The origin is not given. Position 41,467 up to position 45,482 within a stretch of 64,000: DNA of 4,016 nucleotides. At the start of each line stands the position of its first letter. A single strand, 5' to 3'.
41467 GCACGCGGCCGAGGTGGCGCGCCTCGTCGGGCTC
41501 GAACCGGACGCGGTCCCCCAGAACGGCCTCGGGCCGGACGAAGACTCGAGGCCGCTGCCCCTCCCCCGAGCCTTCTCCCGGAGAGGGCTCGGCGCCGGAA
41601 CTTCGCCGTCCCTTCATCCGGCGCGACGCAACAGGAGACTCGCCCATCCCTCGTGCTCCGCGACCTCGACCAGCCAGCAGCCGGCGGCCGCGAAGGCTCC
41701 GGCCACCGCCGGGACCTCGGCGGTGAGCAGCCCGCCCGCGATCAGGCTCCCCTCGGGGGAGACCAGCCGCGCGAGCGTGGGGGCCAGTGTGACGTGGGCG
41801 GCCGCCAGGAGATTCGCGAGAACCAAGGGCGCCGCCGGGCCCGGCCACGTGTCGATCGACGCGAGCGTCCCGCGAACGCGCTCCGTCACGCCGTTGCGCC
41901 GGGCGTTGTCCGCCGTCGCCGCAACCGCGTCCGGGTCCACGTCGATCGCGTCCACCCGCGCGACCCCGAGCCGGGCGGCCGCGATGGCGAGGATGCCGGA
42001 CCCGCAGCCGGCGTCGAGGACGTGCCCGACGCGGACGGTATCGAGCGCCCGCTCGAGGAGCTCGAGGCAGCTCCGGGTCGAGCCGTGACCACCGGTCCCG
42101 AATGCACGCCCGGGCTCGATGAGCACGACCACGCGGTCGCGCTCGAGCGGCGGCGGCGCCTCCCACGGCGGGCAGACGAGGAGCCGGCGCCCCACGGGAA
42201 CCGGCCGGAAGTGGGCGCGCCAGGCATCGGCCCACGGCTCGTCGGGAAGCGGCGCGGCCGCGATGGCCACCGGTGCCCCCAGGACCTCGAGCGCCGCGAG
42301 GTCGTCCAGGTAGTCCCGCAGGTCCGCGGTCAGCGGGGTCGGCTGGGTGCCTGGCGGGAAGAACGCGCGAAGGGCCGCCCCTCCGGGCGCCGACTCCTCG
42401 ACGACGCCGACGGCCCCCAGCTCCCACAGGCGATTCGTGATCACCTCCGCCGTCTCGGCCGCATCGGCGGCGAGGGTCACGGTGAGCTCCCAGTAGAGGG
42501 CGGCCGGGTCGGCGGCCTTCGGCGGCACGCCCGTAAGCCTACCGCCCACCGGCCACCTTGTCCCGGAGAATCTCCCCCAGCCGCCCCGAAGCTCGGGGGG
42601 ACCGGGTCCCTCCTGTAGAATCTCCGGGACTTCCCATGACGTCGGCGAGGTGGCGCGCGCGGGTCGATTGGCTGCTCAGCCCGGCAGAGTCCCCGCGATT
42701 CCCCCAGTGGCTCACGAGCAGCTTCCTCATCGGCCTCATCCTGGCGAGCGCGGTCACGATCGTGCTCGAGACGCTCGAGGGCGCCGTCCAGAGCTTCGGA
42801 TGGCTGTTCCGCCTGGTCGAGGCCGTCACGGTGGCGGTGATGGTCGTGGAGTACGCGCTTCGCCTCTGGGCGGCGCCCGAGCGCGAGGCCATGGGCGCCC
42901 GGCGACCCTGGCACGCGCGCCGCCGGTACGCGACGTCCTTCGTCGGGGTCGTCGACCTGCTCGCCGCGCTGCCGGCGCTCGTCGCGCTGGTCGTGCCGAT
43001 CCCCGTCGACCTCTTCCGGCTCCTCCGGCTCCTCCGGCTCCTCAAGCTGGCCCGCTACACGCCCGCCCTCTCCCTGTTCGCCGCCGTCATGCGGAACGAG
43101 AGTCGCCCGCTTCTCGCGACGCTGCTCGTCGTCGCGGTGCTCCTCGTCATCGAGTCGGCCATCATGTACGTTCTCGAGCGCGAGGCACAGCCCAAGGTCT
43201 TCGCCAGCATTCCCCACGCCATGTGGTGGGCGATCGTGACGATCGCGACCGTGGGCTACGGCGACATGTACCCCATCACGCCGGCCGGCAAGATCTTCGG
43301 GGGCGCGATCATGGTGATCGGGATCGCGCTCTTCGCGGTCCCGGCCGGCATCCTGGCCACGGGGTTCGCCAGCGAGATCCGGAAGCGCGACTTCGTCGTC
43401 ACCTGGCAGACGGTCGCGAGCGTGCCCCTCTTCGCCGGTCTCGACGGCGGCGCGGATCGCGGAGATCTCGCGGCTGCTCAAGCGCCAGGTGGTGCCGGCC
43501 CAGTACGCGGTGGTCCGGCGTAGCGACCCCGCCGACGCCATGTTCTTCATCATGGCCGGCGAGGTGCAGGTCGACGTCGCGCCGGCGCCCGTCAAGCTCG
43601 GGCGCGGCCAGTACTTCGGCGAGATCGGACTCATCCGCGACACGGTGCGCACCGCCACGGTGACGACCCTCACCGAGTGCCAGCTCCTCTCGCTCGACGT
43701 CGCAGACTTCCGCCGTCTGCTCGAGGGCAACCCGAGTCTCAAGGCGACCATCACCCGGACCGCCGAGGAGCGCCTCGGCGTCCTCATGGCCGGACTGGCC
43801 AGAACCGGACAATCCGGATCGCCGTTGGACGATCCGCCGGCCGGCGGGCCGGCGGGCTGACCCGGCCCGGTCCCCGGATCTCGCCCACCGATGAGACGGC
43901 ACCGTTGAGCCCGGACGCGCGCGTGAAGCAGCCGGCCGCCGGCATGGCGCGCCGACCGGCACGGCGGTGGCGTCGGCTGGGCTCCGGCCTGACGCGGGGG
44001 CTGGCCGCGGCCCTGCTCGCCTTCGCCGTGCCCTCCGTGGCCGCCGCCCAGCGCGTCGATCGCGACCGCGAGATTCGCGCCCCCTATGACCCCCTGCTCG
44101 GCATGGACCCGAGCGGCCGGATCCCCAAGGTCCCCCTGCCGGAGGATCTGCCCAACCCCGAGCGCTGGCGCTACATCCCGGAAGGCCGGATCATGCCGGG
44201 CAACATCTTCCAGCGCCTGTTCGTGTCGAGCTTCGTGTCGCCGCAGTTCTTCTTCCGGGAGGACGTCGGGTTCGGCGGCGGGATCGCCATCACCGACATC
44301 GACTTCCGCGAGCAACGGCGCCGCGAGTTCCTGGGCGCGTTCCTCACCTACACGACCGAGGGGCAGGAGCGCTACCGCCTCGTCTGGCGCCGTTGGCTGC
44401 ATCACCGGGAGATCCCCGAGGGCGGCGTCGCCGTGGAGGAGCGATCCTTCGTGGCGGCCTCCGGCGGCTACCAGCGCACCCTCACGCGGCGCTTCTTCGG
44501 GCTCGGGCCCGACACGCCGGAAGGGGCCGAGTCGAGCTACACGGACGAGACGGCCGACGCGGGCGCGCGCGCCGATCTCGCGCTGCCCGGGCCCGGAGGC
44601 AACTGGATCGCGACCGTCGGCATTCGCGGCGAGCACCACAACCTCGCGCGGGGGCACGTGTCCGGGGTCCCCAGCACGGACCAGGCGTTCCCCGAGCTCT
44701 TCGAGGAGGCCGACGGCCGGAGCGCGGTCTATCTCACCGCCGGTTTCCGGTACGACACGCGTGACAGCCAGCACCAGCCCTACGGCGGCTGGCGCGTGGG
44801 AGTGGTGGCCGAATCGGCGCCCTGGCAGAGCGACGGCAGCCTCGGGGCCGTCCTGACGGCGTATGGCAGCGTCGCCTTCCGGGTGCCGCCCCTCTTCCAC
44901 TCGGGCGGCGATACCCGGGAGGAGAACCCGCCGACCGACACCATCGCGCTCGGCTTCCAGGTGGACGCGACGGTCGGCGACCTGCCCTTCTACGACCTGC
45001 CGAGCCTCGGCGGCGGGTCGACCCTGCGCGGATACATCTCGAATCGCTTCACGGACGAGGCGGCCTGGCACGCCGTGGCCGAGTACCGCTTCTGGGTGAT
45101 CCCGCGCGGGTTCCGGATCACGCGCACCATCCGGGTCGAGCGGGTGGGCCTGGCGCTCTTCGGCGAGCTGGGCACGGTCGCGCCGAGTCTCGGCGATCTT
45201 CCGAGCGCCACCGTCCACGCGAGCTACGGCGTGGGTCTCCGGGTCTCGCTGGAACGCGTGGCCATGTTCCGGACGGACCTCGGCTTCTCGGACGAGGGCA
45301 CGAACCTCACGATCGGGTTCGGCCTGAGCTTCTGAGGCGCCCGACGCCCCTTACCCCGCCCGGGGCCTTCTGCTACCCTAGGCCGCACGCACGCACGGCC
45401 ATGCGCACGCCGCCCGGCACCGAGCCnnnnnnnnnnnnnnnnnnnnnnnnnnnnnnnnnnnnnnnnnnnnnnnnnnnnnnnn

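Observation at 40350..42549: Archease translationally coupled to the rRNA/ribosomal-protein methyltransferases RsmE and PrmA, with no RtcB nearby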

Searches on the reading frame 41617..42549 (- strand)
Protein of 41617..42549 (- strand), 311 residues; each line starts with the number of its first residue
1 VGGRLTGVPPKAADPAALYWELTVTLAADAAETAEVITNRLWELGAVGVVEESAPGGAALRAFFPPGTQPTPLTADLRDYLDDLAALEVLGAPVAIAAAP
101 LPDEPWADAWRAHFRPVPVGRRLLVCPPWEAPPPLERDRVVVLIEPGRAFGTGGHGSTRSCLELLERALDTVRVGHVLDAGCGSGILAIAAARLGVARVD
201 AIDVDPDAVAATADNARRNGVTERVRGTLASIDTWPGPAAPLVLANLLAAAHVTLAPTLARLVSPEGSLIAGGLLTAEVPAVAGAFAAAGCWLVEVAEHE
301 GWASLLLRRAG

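Call 4: search_protein_families(library=pfam, proteins=[window:41617-42549:-], max_evalue=0.01)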
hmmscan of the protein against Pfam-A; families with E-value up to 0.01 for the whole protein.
window:41617-42549:- (311 aa): 10 families
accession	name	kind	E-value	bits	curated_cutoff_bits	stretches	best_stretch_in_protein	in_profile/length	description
PF06325.19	PrmA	-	1e-57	196.4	22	1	19-309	2-295/296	Ribosomal protein L11 methyltransferase (PrmA)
PF13649.12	Methyltransf_25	-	3.1e-09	37.9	27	1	177-245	1-70/97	Methyltransferase domain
PF05175.20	MTS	-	1.3e-07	31.8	23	1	163-223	21-82/170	Methyltransferase small domain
PF08241.18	Methyltransf_11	-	6.9e-06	27.1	21.2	1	178-269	1-93/95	Methyltransferase domain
PF13847.12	Methyltransf_31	-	1.1e-05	25.5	27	1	176-229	6-60/145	Methyltransferase domain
PF13489.12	Methyltransf_23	-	2.4e-05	24.6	27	1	159-212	7-60/164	Methyltransferase domain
PF08242.18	Methyltransf_12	-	0.00014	23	30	1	178-246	1-72/98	Methyltransferase domain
PF02475.24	TRM5-TYW2_MTfase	-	0.00021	21.7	28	1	176-230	39-94/164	TRM5/TYW2 methyltransferase domain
PF09445.16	Methyltransf_15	-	0.0034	17.4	22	1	176-229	3-55/165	RNA cap guanine-N2 methyltransferase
PF03602.21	Cons_hypoth95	-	0.0084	16.2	24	0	172-223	40-91/182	Conserved hypothetical protein 95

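Call 5: search_protein_families(library=ncbifam, proteins=[window:41617-42549:-], max_evalue=0.01)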
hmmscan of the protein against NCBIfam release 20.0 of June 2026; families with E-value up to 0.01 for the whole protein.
window:41617-42549:- (311 aa): 35 families (the best 25 are shown)
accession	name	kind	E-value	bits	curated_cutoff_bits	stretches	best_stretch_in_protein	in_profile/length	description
TIGR00406.1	prmA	equivalog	7.3e-52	176.6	183.15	1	103-302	92-287/288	50S ribosomal protein L11 methyltransferase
NF001790.0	PRK00517.3-3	equivalog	3.9e-44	151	269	1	31-309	10-261/262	50S ribosomal protein L11 methyltransferase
NF001784.0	PRK00517.2-1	equivalog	1.1e-32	113.7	244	1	93-307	73-289/290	50S ribosomal protein L11 methyltransferase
NF001785.0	PRK00517.2-2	equivalog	1.8e-32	112.6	188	1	83-308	58-280/282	50S ribosomal protein L11 methyltransferase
NF001786.0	PRK00517.2-4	equivalog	1e-29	103.5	327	1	73-309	49-274/277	50S ribosomal protein L11 methyltransferase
NF011529.0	PRK14968.1-3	equivalog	1e-09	38.1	162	1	164-222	25-82/198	putative methyltransferase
TIGR03534.1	RF_mod_PrmC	equivalog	2.3e-08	33.8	199.1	1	164-226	76-141/253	peptide chain release factor N(5)-glutamine methyltransferase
TIGR03533.1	L3_gln_methyl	equivalog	5.3e-08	32.5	229.7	1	166-227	114-176/284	50S ribosomal protein L3 N(5)-glutamine methyltransferase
TIGR00536.1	hemK_fam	subfamily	1e-07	31.3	115.5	1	174-226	115-168/286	HemK family protein methyltransferase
TIGR02021.1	BchM-ChlM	equivalog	1.4e-07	31.1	158.9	1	154-228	36-108/218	magnesium protoporphyrin IX methyltransferase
NF043040.1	corrin_prot_MT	hypoth_equivalog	1.5e-07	31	180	1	174-228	42-95/216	corrinoid protein-associated methyltransferase CpaM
TIGR00537.1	hemK_rel_arch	hypoth_equivalog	3e-07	30.3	87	1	164-224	10-69/179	HemK2/MTQ2 family protein methyltransferase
TIGR01983.1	UbiG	equivalog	6.8e-07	28.8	102.95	1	173-232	49-106/228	bifunctional 2-polyprenyl-6-hydroxyphenol methylase/3-demethylubiquinol 3-O-methyltransferase UbiG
TIGR02469.1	CbiT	equivalog_domain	1.6e-06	28.4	78.3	1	175-223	21-70/124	precorrin-6Y C5,15-methyltransferase (decarboxylating) subunit CbiT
NF011528.0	PRK14968.1-2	equivalog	6.4e-06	25.8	171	1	168-223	33-87/205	putative methyltransferase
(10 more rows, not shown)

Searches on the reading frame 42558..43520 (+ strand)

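Call 62: search_protein_families(library=pfam, proteins=[window:42558-43520:+], max_evalue=0.0001)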
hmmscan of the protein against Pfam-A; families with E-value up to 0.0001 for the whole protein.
window:42558-43520:+ (321 aa): 2 families
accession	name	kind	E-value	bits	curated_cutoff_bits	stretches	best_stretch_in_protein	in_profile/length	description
PF00520.37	Ion_trans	-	1.6e-32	113.1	25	1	54-276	5-239/241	Ion transport protein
PF07885.22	Ion_trans_2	-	2.1e-16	60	22.5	1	192-267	2-74/79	Ion channel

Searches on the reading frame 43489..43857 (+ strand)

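Call 62: search_protein_families(library=pfam, proteins=[window:43489-43857:+], max_evalue=0.0001)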
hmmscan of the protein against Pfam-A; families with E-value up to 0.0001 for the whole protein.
window:43489-43857:+ (123 aa): 1 family
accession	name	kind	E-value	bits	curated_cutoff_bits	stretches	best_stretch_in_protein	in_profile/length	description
PF00027.35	cNMP_binding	-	2.2e-15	56.8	27.5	1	3-80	5-88/89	Cyclic nucleotide-binding domain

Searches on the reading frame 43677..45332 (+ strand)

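Call 62: search_protein_families(library=pfam, proteins=[window:43677-45332:+], max_evalue=0.0001)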
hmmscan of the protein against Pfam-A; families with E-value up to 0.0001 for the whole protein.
window:43677-45332:+ (552 aa): 1 family
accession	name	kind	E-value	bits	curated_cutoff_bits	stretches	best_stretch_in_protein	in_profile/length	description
PF01103.29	Omp85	-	4.2e-12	46.7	24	1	308-550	74-321/325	Omp85 superfamily domain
